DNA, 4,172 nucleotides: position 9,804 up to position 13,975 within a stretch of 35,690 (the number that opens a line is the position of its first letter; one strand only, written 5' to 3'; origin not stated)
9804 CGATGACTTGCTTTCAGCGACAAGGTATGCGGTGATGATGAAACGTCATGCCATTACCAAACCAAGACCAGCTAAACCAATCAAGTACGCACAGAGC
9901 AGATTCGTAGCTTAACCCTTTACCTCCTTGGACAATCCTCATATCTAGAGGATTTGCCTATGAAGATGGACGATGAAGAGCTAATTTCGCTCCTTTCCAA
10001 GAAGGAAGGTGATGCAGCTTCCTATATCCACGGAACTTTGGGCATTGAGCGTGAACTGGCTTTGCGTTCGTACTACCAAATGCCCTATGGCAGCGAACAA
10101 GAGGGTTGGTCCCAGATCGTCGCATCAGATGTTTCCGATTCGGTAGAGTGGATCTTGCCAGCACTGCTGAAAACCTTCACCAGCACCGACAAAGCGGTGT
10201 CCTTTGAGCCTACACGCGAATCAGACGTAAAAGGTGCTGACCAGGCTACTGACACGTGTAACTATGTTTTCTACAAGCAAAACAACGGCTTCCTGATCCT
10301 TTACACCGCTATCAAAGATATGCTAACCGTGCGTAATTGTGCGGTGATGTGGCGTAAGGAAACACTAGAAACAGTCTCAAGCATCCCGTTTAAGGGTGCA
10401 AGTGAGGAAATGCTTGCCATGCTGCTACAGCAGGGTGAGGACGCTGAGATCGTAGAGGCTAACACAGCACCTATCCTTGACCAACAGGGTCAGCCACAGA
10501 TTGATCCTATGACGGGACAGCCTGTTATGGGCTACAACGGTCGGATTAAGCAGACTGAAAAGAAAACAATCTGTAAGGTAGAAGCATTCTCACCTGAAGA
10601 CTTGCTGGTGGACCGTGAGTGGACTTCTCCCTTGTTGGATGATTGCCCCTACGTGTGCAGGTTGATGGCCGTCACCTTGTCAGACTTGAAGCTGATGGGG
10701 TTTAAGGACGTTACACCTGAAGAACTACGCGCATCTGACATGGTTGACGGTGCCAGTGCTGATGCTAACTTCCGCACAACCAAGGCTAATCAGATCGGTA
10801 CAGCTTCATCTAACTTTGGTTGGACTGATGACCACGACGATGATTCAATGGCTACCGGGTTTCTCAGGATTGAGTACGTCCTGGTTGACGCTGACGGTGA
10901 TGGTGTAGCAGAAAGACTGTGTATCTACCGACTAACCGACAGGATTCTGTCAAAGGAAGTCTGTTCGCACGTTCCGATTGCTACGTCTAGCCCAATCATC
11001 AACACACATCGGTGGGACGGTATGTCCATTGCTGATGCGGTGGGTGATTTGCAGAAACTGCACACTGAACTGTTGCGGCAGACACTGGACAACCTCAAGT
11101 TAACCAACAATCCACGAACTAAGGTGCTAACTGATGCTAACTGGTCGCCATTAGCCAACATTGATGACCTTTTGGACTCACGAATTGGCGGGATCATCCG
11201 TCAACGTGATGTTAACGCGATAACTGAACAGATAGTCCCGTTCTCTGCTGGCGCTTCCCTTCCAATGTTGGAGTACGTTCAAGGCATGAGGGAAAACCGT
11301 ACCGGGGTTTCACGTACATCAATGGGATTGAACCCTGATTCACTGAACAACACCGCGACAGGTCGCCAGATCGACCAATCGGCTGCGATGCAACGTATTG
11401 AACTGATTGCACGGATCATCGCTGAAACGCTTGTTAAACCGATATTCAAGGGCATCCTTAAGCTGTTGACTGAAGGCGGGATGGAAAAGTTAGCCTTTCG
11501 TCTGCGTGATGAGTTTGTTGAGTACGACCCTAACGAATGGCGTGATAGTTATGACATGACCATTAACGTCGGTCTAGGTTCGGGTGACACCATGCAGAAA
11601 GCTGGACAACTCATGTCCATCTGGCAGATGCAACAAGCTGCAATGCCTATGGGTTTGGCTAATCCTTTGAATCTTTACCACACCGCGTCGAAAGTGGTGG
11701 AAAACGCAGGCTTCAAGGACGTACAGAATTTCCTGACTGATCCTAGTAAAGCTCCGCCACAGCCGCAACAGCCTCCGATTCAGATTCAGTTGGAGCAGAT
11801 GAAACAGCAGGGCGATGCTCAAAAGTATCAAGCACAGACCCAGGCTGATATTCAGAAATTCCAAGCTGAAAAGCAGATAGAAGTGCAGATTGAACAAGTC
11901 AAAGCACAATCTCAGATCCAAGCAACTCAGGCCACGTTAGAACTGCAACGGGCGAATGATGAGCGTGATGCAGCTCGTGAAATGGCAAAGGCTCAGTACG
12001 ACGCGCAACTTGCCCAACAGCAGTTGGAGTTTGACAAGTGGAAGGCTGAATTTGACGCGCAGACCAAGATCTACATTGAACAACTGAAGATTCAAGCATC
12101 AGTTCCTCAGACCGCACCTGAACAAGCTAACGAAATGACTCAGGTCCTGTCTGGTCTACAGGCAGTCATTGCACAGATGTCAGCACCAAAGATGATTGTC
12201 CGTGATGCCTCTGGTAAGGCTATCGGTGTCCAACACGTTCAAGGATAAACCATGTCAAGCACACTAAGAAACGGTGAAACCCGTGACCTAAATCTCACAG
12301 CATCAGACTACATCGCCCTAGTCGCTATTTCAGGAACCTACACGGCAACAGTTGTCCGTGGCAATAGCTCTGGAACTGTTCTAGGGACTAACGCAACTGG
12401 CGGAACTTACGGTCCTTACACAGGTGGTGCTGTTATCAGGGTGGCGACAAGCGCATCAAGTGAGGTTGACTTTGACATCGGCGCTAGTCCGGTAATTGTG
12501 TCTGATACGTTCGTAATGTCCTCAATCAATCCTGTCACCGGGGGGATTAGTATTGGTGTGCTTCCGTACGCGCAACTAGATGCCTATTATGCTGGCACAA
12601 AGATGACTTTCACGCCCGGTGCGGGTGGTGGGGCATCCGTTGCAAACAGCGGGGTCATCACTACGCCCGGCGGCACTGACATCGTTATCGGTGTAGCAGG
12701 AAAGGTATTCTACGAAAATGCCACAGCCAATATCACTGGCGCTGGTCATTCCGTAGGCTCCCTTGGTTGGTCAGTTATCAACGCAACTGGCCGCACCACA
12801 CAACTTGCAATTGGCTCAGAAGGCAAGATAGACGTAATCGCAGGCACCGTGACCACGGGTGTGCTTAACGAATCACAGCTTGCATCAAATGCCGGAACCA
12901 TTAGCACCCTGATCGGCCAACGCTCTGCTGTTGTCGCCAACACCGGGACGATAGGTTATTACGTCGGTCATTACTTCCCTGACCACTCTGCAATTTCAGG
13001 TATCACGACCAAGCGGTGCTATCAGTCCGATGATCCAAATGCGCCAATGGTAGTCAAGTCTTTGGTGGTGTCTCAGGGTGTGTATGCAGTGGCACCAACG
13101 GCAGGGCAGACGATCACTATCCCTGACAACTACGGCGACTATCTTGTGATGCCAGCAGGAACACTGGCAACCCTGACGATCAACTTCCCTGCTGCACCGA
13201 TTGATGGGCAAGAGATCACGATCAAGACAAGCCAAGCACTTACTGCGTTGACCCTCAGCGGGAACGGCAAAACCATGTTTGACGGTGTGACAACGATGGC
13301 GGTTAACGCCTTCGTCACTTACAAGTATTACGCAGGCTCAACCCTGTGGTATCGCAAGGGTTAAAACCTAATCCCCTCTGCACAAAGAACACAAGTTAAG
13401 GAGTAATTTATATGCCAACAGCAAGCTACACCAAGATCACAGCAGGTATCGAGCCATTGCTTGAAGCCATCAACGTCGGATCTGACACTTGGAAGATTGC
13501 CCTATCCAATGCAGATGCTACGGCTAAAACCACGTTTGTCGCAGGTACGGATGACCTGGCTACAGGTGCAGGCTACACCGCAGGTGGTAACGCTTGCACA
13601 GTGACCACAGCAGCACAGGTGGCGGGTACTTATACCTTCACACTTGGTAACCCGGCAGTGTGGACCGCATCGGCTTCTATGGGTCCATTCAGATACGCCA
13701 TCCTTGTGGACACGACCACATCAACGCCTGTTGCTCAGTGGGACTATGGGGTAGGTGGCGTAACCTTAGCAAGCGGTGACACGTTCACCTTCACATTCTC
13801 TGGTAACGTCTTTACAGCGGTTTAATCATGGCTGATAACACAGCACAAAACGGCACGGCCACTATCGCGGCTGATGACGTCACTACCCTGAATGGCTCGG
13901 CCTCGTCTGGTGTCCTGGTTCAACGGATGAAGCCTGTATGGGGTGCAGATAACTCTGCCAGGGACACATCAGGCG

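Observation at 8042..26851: Five-copy intergenic 22-bp motif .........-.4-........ in front of every late gene block: a promoter architecture that does not fit sigma70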

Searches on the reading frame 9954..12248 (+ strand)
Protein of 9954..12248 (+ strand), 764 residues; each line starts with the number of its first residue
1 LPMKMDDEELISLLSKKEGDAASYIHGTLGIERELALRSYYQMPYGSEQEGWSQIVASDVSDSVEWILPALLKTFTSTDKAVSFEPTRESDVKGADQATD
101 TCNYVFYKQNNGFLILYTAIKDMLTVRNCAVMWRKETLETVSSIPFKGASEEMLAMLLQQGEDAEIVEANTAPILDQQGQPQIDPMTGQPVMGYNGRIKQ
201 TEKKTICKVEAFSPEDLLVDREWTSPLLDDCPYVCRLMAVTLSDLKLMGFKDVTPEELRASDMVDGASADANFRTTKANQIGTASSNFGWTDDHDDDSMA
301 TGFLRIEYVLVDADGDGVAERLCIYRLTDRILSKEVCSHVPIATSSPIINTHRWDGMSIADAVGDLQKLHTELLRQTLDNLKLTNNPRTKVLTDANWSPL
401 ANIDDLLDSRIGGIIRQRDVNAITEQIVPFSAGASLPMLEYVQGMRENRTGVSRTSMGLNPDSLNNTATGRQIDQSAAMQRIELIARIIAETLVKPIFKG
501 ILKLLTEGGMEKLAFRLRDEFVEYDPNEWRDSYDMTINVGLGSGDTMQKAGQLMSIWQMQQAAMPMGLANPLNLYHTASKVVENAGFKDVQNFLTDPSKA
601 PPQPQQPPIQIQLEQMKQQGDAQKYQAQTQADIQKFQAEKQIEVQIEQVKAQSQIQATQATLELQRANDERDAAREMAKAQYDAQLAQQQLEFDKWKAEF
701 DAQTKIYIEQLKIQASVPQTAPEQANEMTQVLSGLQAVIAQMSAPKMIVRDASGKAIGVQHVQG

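Call 9: search_protein_families(library=phrogs, proteins=[window:9954-12248:+], max_evalue=0.001)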
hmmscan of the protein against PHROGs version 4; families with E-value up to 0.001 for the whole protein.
window:9954-12248:+ (764 aa): 1 family
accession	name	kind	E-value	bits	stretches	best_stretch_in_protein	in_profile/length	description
phrog_1216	-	head and packaging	1.5e-126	424.7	1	3-714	9-701/714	portal protein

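Call 12: search_dna_similar(query=window:9954-12248:+, collection=phages, mode=protein, max_rows=30)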
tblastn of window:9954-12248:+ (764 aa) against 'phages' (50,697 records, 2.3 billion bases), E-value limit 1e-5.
Records with a match: 300; places in all: 302; records where one place covers at least 80% of the query: 258.
Best place of each record, by identity: <60% 300.
By first word of the organism name: Pseudomonas 105; Escherichia 94; Vibrio 19; Aeromonas 11; Proteus 8; Sulfitobacter 7; Salmonella 7; Alteromonas 7; Caudoviricetes 6; Rhizobium 5; and 19 more.
By host as written in the record: Escherichia coli 52; Pseudomonas aeruginosa 39; - 25; Pseudomonas aeruginosa PAO1 16; Aeromonas hydrophila 9; Pseudomonas sp. 7; Vibrio parahaemolyticus 7; Sulfitobacter sp. CB2047 6; and 90 more.
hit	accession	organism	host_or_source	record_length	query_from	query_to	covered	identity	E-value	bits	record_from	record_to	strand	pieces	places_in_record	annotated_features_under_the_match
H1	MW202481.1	Caudoviricetes sp.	Manatee Spring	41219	5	702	91%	33.5%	1e-95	332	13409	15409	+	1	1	head to tail connecting protein | large subunit terminase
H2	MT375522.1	Methylophilales phage Venkman EXVC282S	Methylophilales bacterium H5P1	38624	1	747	98%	31.1%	8e-95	330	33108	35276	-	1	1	portal protein | hypothetical protein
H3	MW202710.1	Caudoviricetes sp.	Manatee Spring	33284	20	717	91%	32.8%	1e-88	311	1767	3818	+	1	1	head to tail connecting protein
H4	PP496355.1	Microcystis phage Mvi-Yong1342-1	Microcystis viridis FACHB-1342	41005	5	722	94%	31.0%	8e-72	262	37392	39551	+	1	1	portal protein (x2)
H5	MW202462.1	Caudoviricetes sp.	Manatee Spring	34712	8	673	87%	33.4%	3e-88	311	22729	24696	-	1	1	head to tail connecting protein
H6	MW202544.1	Bacteriophage sp.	Manatee Spring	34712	8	673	87%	33.4%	3e-88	311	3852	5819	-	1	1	head to tail connecting protein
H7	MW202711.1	Caudoviricetes sp.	Manatee Spring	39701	4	663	86%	32.5%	7e-88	309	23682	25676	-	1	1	head to tail connecting protein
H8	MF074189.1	Sinorhizobium phage phiM5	Sinorhizobium meliloti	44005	4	645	84%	33.2%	3e-81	290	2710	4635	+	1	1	portal protein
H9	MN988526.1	Rhizobium phage RHph_N3_2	Rhizobium phaseoli N3_2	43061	4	674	88%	31.6%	4e-78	280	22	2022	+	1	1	portal protein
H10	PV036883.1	Pseudomonas phage WRAIR_EPa87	Pseudomonas aeruginosa strain MRSN8130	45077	5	672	87%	31.5%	4e-83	295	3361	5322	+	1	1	portal protein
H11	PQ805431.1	Pseudomonas phage MME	Pseudomonas aeruginosa ATCC 27853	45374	5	666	87%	31.7%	2e-83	296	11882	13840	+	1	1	cell envelope integrity protein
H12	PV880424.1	Pseudomonas phage 41C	Pseudomonas aeruginosa 41c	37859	5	666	87%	31.7%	2e-83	296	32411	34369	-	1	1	cell envelope integrity protein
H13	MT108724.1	Pseudomonas phage Epa2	Pseudomonas sp.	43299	5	666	87%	31.7%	2e-83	296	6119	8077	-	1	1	portal protein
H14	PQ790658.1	Pseudomonas phage Clew-1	Pseudomonas aeruginosa strain PAO1 ...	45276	5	666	87%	31.7%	2e-83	296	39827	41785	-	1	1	portal protein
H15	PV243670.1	Pseudomonas phage Pae-1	Pseudomonas aeruginosa 48C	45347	5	666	87%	31.7%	2e-83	296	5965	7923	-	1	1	cell envelope integrity protein TolA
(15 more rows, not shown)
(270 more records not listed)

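Call 13: find_related_loci(query=window:9954-12248:+, collection=viral_contigs, flank=10000)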
Query window:9954-12248:+ (764 aa) in viral_contigs; peptide patterns used: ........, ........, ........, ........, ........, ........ (x = any residue, [..] = any of these).
122 stretches matched a pattern; 119 encode a relative of the query (tblastn E <= 1e-3); the best 80 are kept; 80 distinct loci.
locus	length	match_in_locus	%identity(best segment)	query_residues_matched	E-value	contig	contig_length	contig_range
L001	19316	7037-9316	73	4-764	0e+0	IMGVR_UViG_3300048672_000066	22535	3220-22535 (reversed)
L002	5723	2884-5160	72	4-764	0e+0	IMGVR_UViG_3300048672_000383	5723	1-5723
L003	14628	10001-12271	71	3-759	0e+0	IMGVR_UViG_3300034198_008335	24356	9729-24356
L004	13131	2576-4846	72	1-759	0e+0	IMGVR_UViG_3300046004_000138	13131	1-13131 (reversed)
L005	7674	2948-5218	72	1-759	0e+0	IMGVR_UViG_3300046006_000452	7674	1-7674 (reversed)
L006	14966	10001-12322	71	1-763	0e+0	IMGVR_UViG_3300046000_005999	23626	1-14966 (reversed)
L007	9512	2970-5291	71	1-763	0e+0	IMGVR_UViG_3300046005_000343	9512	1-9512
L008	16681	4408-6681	69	1-759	0e+0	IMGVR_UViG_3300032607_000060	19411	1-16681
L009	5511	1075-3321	70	11-761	0e+0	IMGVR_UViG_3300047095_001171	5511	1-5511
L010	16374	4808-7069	70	1-764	0e+0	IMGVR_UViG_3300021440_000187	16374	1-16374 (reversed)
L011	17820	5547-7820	68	3-762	0e+0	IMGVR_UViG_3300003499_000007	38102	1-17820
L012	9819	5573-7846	68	3-762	0e+0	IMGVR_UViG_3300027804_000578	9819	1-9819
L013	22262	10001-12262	71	1-764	0e+0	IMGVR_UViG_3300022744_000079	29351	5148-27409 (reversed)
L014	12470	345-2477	72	1-712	0e+0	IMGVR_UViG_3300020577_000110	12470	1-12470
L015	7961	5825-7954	73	1-712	0e+0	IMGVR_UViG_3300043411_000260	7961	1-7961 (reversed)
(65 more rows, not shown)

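Call 39: find_related_loci(query=window:9954-12248:+, collection=genome_contigs, flank=10000)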
Query window:9954-12248:+ (764 aa) in genome_contigs; peptide patterns used: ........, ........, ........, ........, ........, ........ (x = any residue, [..] = any of these).
32 stretches matched a pattern; 7 encode a relative of the query (tblastn E <= 1e-3); 7 distinct loci.
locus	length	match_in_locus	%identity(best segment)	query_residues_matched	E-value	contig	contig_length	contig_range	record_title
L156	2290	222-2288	70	5-703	0e+0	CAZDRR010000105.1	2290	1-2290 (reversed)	MAG TPA_asm: uncultured Candidatus Saccharibacteria bacterium isolate SRP220891_co5_148 genome assembly, contig: NODE_61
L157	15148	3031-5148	60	4-708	0e+0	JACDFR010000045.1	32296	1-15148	MAG: Ramlibacter sp. isolate MGR_bin391 SD2906_NODE_88_length_32296_cov_2.469893, whole genome shotgun sequence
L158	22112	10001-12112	55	4-708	0e+0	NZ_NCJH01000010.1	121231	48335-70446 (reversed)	MAG: Polaromonas sp. 39-63-25 lw04302015_39_scaffold_52, whole genome shotgun sequence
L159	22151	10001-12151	54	4-724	0e+0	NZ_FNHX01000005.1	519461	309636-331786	Polaromonas sp. JS666 strain JS666 UNC47MFTsu3.1, whole genome shotgun sequence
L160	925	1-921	77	311-617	1e-163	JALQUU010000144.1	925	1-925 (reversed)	MAG: Rhodobacteraceae bacterium isolate DJN.9 NODE_143_length_925_cov_1.817217, whole genome shotgun sequence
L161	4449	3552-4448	67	3-307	3e-134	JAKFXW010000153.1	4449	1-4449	MAG: Gallionellaceae bacterium isolate ND4_Bin_6 ND4_0001425, whole genome shotgun sequence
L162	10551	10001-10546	69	4-187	9e-80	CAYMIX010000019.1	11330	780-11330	MAG TPA_asm: uncultured Candidatus Peribacteria bacterium isolate SRP342105_co1_435 genome assembly, contig: NODE_7854_l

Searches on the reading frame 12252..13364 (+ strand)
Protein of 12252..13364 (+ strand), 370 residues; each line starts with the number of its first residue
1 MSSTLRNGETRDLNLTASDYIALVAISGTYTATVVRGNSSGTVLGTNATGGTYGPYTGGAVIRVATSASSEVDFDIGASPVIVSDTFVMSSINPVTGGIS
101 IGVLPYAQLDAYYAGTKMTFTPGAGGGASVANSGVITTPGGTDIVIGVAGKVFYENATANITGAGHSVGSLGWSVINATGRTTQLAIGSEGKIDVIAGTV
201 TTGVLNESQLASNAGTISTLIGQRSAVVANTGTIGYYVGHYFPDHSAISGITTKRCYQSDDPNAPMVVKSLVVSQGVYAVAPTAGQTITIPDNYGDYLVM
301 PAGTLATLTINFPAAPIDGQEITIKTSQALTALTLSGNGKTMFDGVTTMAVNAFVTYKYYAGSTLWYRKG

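Call 9: search_protein_families(library=phrogs, proteins=[window:12252-13364:+], max_evalue=0.001)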
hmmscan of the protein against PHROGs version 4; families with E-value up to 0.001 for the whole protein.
window:12252-13364:+ (370 aa): 0 families

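Call 75: search_protein_families(library=pfam, proteins=[window:12252-13364:+], max_evalue=0.01)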
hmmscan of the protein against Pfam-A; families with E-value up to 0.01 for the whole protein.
window:12252-13364:+ (370 aa): 1 family
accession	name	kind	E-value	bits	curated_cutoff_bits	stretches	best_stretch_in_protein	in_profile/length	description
PF05899.18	Cupin_3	-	0.0071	16.4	23.5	0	273-313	31-69/74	EutQ-like cupin domain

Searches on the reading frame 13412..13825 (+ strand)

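Call 9: search_protein_families(library=phrogs, proteins=[window:13412-13825:+], max_evalue=0.001)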
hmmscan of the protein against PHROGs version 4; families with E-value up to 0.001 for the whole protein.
window:13412-13825:+ (137 aa): 1 family
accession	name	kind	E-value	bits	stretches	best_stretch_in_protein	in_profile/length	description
phrog_644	-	unknown function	1.1e-07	32.9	1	20-134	21-139/174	-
